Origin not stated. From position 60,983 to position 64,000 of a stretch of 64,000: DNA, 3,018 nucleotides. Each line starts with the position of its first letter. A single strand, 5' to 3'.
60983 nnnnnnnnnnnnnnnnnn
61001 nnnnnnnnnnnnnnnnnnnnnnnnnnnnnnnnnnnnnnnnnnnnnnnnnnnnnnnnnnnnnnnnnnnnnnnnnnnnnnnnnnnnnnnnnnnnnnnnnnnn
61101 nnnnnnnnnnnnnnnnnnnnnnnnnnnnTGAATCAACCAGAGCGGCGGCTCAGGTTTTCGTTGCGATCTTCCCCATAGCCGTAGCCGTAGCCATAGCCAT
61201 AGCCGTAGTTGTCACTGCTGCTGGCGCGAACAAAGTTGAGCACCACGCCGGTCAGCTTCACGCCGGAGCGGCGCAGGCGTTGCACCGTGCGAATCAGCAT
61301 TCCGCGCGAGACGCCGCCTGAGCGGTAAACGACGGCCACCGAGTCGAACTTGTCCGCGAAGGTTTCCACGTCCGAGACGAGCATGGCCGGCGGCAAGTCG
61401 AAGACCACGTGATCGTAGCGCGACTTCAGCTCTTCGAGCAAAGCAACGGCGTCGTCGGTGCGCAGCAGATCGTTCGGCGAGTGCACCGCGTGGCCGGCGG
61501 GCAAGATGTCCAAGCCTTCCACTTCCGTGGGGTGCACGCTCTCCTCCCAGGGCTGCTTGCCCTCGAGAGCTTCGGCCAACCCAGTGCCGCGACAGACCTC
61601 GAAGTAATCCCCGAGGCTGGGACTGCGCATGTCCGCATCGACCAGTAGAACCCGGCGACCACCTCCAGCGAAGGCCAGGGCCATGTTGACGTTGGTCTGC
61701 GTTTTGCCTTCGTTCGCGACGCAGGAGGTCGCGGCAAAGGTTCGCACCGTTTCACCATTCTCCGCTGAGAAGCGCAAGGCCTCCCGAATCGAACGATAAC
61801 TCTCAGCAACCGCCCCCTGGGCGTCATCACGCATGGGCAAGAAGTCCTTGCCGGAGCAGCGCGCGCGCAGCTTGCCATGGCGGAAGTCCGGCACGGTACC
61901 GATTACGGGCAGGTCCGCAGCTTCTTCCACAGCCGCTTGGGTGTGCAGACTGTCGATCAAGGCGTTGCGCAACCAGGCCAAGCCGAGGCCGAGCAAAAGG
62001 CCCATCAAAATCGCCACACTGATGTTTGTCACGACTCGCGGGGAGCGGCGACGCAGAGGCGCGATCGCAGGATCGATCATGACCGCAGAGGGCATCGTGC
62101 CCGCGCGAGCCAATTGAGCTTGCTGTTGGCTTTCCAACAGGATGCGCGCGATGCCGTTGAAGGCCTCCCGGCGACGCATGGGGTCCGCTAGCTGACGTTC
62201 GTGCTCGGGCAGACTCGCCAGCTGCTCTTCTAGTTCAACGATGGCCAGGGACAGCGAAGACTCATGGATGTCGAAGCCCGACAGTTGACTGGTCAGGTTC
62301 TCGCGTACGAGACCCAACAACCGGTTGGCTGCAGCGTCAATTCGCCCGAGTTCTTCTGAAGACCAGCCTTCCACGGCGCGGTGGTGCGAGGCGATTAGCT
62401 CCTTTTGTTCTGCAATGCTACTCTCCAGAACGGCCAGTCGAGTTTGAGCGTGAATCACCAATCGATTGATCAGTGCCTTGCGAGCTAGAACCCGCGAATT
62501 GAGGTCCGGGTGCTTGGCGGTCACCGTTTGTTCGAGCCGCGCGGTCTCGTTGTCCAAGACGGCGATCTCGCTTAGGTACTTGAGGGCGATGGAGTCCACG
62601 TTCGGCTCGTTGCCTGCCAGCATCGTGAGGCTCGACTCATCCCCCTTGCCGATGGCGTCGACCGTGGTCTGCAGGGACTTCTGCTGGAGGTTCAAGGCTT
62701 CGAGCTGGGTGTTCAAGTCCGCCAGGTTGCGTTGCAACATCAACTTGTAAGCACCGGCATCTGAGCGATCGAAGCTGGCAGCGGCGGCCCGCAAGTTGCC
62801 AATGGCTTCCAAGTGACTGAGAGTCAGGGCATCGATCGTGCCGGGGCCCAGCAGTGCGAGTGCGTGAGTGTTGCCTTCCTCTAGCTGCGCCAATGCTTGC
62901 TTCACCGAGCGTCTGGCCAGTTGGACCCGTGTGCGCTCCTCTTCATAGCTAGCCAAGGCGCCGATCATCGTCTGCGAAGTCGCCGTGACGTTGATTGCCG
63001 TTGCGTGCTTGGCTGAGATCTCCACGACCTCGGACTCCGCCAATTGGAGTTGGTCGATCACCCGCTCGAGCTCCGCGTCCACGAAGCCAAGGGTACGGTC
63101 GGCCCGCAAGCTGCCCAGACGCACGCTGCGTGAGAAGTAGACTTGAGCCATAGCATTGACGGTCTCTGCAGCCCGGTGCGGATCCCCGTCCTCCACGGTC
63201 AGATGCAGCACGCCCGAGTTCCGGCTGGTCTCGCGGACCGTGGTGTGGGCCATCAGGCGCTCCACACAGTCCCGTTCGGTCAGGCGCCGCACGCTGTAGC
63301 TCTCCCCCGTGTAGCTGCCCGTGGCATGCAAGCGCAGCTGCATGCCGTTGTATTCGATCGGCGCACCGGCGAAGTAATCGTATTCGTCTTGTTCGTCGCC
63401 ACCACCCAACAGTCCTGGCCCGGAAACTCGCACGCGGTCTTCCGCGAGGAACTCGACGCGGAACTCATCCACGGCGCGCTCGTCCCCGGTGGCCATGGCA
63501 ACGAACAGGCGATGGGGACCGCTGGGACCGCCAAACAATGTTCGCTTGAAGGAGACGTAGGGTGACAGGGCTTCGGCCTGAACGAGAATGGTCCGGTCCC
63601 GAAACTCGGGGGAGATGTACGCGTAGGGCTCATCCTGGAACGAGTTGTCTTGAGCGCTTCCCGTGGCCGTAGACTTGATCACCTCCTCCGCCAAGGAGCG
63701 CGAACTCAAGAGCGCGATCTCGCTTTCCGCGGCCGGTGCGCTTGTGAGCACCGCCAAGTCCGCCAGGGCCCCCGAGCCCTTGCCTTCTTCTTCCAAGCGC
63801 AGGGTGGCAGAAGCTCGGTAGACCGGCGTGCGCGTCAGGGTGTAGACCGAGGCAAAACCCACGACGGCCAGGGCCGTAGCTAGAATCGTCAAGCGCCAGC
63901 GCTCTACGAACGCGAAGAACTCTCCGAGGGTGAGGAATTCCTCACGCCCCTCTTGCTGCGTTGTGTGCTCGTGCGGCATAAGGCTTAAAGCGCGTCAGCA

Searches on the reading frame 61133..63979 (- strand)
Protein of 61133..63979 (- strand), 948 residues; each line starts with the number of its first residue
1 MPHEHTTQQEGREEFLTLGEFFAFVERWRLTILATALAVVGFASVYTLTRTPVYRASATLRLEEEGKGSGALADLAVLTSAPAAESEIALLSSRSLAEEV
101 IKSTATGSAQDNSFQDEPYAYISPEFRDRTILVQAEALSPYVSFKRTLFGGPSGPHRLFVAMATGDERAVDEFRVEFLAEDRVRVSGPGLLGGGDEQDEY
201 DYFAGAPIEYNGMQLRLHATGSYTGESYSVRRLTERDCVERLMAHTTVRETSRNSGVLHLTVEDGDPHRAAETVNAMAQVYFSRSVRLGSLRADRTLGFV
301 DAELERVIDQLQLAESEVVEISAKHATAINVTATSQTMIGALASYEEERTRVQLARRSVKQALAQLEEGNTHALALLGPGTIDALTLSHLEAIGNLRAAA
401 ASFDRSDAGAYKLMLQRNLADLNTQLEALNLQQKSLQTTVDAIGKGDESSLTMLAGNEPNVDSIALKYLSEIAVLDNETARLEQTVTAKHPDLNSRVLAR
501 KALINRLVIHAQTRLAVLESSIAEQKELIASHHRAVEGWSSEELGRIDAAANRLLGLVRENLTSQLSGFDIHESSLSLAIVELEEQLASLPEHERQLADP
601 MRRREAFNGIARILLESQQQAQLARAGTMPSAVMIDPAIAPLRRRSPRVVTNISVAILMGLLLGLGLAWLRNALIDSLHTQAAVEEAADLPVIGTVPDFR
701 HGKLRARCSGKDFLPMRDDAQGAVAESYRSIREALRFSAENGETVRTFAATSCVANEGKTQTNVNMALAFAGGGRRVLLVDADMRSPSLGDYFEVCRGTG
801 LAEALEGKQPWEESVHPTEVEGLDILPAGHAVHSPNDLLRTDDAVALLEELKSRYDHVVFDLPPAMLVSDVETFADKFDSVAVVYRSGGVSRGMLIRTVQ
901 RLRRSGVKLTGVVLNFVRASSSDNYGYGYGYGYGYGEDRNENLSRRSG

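Call 3: search_protein_families(library=pfam, proteins=[window:61133-63979:-], max_evalue=0.01)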
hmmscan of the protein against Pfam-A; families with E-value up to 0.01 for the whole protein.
window:61133-63979:- (948 aa): 7 families
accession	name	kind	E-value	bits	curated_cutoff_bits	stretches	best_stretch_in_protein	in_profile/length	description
PF13614.12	AAA_31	-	4.4e-10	40.2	27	1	758-872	14-135/177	AAA domain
PF02706.20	Wzz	-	2.8e-09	37.6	25.5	1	16-103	3-90/91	Chain length determinant protein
PF01656.29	CbiA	-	8.1e-07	29.5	25.4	1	756-921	9-87/125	CobQ/CobB/MinD/ParA nucleotide binding domain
PF10609.15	ParA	-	5.6e-06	26.4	27.1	1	758-922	16-180/246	NUBPL iron-transfer P-loop NTPase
PF13807.11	GNVR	-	5.9e-06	26.5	27.7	1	614-673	23-82/82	G-rich domain on putative tyrosine kinase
PF06564.18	CBP_BcsQ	-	1.8e-05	24.8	21.3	1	757-866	13-127/234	Cellulose biosynthesis protein BcsQ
PF11198.13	DUF2857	-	0.003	17.7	36.8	0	283-360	9-83/174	Protein of unknown function (DUF2857)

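Call 4: search_protein_families(library=ncbifam, proteins=[window:61133-63979:-], max_evalue=0.01)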
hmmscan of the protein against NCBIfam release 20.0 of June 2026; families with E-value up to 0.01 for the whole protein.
window:61133-63979:- (948 aa): 16 families
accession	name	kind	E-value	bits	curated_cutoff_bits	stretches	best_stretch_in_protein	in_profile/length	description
NF007350.0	PRK09841.1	equivalog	7.6e-55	186.3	1248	3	582-938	357-723/726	tyrosine-protein kinase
TIGR01005.1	eps_transp_fam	subfamily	2.4e-50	171.5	411.7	3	716-932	518-733/754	exopolysaccharide transport protein family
NF008568.0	PRK11519.1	equivalog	1.1e-49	169.3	1068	3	582-938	357-718/720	tyrosine-protein kinase Wzc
TIGR01007.1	eps_fam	subfamily_domain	5.7e-41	140.3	108.05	1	726-932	1-204/204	polysaccharide biosynthesis tyrosine autokinase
TIGR03018.1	pepcterm_TyrKin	hypoth_equivalog_domain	3.9e-34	117.8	230.65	1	718-915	5-207/207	XrtA-associated tyrosine autokinase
TIGR03029.1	EpsG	equivalog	4.6e-25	88.3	313.8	1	723-915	82-273/274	chain length determinant protein tyrosine kinase EpsG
TIGR03007.1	pepcterm_ChnLen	equivalog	3.2e-21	75.1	278.85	2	415-705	202-469/498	XrtA system polysaccharide chain length determinant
TIGR03017.1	EpsF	equivalog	8.7e-13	47.8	422.75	1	503-696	251-443/444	chain length determinant protein EpsF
TIGR01969.1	minD_arch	subfamily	8e-08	31.8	201.75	1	755-920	10-173/251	cell division ATPase MinD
TIGR01006.1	polys_exp_MPA1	subfamily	3.5e-05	23.4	296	1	638-699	163-224/226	CspC family polysaccharide chain length determinant protein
NF047398.1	AAA_KGGVGR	domain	0.00019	21.8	90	1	758-807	15-67/190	KGGVGR-motif variant AAA ATPase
NF008669.0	PRK11670.1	equivalog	0.00034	19.6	348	1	748-864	110-225/369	iron-sulfur cluster carrier protein ApbC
TIGR01968.1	minD_bact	equivalog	0.00036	19.9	212.9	1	751-864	7-121/261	septum site-determining protein MinD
NF041546.1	ParA_partition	equivalog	0.00056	19.5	180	0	758-785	12-39/203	ParA family partition ATPase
TIGR03453.1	partition_RepA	equivalog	0.00076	18.4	348.45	1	741-866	100-246/387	plasmid partitioning protein RepA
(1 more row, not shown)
